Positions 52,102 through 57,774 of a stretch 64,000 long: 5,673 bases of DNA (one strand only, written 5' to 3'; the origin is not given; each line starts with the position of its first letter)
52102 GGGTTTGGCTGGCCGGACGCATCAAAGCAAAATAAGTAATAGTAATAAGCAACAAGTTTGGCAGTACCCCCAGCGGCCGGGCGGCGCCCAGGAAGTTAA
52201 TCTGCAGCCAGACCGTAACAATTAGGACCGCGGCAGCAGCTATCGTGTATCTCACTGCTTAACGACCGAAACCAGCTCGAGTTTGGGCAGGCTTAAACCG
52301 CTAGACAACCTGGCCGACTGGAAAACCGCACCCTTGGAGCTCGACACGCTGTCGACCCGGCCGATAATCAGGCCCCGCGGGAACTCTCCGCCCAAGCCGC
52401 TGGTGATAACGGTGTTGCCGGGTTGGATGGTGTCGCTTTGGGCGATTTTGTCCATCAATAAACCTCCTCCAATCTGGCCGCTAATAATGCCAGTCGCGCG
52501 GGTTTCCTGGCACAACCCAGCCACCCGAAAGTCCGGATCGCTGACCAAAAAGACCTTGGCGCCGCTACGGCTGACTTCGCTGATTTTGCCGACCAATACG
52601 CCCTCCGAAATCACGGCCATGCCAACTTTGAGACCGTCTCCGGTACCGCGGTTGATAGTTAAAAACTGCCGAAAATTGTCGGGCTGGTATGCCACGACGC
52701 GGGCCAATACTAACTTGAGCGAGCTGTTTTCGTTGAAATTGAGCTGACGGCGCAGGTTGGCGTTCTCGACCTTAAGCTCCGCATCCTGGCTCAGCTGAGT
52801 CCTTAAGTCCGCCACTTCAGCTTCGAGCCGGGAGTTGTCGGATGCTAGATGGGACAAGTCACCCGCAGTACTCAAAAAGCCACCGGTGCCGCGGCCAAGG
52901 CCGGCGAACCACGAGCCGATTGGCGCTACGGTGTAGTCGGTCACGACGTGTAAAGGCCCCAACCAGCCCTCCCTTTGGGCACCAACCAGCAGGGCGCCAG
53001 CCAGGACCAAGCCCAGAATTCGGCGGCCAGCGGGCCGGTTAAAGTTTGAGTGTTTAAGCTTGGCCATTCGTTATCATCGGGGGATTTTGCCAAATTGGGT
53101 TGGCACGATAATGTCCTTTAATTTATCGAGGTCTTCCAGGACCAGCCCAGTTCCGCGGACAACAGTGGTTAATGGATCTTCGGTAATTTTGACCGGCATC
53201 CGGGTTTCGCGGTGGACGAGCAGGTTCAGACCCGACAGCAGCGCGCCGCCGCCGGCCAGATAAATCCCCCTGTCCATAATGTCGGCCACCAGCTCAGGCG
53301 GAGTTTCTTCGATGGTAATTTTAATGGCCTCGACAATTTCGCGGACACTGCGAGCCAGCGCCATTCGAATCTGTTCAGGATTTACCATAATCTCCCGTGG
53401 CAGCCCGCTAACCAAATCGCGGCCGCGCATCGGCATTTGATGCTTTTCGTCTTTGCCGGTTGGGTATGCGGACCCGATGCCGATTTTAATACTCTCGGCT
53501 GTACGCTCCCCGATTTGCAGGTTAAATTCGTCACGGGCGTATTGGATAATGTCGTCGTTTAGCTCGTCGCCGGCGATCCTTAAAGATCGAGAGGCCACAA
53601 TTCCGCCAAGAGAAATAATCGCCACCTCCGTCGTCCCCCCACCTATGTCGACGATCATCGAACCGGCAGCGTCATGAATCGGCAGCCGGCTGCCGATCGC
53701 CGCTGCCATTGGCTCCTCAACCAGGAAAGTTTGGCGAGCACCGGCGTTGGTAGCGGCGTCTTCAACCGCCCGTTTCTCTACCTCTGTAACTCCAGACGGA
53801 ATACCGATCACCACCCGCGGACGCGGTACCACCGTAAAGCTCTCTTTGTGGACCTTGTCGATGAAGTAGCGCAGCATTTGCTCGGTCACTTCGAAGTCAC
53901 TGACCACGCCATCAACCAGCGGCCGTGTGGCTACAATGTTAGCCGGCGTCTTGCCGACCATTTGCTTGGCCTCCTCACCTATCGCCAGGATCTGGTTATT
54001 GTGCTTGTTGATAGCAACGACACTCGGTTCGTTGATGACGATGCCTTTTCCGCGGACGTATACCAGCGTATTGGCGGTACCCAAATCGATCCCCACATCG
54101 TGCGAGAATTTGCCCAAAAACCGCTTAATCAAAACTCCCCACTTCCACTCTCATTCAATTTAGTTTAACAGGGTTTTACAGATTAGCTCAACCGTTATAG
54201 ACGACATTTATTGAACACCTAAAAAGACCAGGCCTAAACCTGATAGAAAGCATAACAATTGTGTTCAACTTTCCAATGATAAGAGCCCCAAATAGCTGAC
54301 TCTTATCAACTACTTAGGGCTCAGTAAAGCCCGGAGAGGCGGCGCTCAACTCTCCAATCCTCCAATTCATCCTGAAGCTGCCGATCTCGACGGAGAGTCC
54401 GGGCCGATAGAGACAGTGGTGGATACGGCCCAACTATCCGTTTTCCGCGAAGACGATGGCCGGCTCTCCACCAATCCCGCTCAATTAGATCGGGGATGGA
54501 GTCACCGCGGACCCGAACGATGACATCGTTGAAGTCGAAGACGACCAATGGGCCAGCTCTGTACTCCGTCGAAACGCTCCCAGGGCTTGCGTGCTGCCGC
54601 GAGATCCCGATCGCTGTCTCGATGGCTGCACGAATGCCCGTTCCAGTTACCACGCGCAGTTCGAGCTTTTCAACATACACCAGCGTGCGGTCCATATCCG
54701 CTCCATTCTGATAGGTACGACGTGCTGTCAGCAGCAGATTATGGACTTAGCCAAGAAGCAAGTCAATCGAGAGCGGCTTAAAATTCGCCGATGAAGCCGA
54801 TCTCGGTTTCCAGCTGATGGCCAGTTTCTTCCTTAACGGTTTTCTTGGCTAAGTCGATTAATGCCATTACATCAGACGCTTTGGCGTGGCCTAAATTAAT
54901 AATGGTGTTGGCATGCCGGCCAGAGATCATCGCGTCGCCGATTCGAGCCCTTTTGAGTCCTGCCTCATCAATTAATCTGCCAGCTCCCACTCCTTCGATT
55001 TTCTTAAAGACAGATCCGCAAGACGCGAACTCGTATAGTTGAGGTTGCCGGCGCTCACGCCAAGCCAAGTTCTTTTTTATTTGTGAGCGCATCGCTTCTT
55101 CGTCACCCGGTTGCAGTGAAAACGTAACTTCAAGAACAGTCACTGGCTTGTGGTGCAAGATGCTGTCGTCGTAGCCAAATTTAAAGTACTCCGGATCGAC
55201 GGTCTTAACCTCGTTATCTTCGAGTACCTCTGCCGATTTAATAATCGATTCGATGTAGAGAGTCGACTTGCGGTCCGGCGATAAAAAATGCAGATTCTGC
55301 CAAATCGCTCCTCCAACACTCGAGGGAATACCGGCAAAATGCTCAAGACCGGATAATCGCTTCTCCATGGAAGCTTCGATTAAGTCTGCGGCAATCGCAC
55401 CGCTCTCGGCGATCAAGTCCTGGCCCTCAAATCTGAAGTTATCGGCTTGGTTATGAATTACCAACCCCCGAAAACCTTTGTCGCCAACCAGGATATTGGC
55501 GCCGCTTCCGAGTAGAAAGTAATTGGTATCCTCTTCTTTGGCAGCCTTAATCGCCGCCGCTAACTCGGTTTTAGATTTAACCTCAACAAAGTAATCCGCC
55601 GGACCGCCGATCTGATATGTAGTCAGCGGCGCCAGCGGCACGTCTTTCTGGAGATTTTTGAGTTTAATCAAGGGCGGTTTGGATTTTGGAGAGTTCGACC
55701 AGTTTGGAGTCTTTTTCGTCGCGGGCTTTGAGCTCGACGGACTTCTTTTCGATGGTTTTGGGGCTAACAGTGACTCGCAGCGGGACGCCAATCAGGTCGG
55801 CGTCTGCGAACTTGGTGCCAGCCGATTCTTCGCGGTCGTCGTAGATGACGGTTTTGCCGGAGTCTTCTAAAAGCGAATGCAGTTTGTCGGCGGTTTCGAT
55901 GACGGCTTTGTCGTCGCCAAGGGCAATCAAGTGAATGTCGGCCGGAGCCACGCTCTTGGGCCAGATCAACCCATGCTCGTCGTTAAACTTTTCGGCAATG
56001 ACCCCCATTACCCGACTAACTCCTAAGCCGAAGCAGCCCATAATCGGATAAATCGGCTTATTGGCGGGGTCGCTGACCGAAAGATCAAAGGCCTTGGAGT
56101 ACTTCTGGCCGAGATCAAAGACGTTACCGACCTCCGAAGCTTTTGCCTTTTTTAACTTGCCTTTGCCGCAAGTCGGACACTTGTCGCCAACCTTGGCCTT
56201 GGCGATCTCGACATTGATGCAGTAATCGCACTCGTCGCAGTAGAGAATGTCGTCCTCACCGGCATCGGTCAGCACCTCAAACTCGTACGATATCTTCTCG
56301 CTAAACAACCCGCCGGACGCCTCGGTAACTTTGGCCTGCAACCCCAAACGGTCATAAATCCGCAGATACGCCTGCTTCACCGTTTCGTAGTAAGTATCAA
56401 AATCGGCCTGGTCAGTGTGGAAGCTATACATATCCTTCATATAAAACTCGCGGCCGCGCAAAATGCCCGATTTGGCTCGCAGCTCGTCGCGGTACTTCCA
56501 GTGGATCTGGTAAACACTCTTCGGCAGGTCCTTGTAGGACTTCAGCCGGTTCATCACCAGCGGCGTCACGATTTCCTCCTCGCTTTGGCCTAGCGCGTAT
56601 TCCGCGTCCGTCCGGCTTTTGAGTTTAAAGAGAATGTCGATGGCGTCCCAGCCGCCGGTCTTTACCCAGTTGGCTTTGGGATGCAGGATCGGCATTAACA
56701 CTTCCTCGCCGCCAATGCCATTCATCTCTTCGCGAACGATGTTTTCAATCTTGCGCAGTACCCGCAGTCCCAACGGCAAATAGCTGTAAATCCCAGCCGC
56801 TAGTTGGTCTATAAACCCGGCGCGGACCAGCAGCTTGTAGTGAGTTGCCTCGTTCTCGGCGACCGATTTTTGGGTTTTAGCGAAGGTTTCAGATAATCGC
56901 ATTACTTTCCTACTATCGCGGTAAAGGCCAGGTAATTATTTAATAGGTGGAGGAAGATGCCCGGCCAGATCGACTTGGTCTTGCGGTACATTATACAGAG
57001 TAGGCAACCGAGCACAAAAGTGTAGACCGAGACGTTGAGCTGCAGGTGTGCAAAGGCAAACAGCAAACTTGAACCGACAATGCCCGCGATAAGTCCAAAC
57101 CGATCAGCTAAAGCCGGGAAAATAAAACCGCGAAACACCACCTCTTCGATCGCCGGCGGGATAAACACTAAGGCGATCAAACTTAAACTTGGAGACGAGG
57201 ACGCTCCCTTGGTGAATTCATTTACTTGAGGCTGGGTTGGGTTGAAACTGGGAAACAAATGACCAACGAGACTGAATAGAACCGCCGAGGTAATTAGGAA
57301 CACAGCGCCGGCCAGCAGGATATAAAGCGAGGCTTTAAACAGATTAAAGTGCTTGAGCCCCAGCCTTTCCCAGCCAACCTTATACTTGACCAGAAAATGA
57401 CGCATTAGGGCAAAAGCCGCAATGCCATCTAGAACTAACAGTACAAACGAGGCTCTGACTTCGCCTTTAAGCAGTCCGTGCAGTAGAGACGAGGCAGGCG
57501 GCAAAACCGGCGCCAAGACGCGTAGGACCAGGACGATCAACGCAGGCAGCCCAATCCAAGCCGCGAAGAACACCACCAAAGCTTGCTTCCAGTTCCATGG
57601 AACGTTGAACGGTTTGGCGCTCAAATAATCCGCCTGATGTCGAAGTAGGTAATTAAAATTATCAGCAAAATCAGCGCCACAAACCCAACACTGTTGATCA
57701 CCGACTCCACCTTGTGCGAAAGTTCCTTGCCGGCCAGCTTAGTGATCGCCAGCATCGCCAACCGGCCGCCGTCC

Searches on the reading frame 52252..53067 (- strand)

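Call 88: search_protein_families(library=pfam, proteins=[window:52252-53067:-], max_evalue=0.00001)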
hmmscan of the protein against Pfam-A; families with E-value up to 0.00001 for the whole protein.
window:52252-53067:- (271 aa): 1 family
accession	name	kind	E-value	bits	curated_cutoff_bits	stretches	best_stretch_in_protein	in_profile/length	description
PF04085.20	MreC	-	4.5e-38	130.8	28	1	124-270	1-147/147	Rod shape-determining protein MreC, barrel core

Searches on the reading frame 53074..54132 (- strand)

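Call 88: search_protein_families(library=pfam, proteins=[window:53074-54132:-], max_evalue=0.00001)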
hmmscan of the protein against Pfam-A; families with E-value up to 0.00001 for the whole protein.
window:53074-54132:- (352 aa): 5 families
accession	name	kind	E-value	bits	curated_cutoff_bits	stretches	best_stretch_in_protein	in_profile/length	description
PF06723.19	MreB_Mbl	-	1e-141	472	27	1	11-339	2-326/327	MreB/Mbl protein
PF14450.12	FtsA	-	6.1e-14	52.9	31.8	1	160-319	2-112/127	Cell division protein FtsA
PF00012.26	HSP70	-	1.7e-11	43.6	20.6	1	104-206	133-241/599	Hsp70 protein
PF00022.25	Actin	-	1.4e-08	34.2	27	1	36-201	31-189/410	Actin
PF11104.14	PilM_2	-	5.8e-06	25.9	27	0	146-198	169-222/340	Type IV pilus assembly protein PilM;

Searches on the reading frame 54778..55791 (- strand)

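Call 105: search_protein_families(library=pfam, proteins=[window:54778-55791:-], max_evalue=0.00001)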
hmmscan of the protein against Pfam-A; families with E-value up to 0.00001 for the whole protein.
window:54778-55791:- (337 aa): 2 families
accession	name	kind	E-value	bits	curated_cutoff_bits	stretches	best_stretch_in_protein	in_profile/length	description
PF02873.21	MurB_C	-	2.8e-26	92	27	1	235-334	3-99/99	UDP-N-acetylenolpyruvoylglucosamine reductase, C-terminal domain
PF01565.28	FAD_binding_4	-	3.5e-12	46.6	26.4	1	66-169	2-110/139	FAD binding domain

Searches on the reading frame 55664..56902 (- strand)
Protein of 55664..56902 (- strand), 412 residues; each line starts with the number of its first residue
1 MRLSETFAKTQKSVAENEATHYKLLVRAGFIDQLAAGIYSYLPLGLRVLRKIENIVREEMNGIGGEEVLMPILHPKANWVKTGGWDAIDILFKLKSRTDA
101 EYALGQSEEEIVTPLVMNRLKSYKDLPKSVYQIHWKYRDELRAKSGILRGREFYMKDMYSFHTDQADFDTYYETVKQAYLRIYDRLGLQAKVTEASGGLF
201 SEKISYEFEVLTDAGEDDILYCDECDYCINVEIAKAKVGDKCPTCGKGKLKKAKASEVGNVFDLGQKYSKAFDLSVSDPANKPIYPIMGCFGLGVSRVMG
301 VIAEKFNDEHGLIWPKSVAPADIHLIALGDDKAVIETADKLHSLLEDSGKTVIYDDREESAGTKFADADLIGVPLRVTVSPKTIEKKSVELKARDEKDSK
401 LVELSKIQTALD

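Call 105: search_protein_families(library=pfam, proteins=[window:55664-56902:-], max_evalue=0.00001)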
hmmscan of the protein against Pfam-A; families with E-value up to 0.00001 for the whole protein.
window:55664-56902:- (412 aa): 2 families
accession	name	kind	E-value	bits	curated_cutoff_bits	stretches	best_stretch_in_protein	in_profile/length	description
PF00587.30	tRNA-synt_2b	-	6.4e-29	101.7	29.3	1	92-305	1-178/179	tRNA synthetase class II core domain (G, H, P, S and T)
PF03129.25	HGTP_anticodon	-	2.7e-16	59.9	21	1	324-409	3-89/94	Anticodon binding domain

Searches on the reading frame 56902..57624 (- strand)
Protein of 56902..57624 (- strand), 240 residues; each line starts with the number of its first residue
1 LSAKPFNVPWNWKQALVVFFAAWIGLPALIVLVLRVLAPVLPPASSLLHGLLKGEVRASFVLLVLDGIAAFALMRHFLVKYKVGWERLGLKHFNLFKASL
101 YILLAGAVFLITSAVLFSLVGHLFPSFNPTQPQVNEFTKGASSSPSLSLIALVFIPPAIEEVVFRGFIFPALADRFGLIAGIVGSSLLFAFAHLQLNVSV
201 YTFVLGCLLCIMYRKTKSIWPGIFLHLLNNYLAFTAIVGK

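Call 105: search_protein_families(library=pfam, proteins=[window:56902-57624:-], max_evalue=0.00001)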
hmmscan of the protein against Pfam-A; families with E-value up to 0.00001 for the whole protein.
window:56902-57624:- (240 aa): 1 family
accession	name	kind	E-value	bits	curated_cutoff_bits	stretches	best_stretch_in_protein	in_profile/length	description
PF02517.21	Rce1-like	-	6.9e-24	84.4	22.4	1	145-232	4-93/93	Type II CAAX prenyl endopeptidase Rce1-like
